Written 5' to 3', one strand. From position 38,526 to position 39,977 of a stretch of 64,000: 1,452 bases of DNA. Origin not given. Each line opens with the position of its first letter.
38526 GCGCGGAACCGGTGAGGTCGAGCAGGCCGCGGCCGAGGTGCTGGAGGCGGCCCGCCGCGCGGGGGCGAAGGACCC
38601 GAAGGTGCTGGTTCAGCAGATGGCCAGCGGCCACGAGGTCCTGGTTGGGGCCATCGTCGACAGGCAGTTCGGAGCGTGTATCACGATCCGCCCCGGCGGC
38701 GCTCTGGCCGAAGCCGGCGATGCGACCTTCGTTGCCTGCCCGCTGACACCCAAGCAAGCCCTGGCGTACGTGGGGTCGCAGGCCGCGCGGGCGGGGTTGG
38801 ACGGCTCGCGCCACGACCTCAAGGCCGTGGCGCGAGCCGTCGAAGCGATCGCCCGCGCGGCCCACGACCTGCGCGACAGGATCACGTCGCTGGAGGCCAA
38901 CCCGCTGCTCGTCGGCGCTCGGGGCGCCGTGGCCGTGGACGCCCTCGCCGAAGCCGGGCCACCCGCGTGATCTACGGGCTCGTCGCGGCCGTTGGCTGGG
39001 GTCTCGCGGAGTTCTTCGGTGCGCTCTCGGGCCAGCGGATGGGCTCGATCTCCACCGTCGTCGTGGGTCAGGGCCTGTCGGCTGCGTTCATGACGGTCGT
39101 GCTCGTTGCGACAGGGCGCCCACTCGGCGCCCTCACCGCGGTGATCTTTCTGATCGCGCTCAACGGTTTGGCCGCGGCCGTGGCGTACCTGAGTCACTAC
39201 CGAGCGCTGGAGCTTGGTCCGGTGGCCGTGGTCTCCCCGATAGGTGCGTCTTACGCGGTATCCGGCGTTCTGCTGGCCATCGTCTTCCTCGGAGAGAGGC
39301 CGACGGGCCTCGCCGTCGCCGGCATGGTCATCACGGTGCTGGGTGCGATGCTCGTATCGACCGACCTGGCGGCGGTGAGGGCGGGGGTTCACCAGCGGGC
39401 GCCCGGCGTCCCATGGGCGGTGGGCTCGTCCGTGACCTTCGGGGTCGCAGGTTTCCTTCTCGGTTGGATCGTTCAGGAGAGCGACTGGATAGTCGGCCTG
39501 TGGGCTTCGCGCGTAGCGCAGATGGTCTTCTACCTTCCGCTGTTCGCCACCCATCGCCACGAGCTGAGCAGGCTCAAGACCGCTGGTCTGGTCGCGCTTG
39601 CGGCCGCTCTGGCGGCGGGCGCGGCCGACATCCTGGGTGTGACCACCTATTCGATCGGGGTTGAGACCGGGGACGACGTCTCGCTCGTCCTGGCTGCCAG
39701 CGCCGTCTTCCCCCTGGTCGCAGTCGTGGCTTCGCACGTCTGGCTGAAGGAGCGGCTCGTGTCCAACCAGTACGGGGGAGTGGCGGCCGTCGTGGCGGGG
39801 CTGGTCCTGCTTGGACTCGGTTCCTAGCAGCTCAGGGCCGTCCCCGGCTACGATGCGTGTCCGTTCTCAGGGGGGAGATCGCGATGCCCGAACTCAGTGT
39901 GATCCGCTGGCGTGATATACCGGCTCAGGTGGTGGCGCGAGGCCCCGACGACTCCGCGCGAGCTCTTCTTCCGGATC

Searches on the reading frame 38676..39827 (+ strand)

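Call 51: search_protein_families(library=pfam, proteins=[window:38676-39827:+], max_evalue=0.00001)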
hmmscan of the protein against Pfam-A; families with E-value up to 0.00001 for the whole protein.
window:38676-39827:+ (383 aa): 1 family
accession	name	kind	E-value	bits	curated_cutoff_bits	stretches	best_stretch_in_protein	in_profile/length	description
PF00892.27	EamA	-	2.5e-20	73.6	28.2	2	98-229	4-135/135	EamA-like transporter family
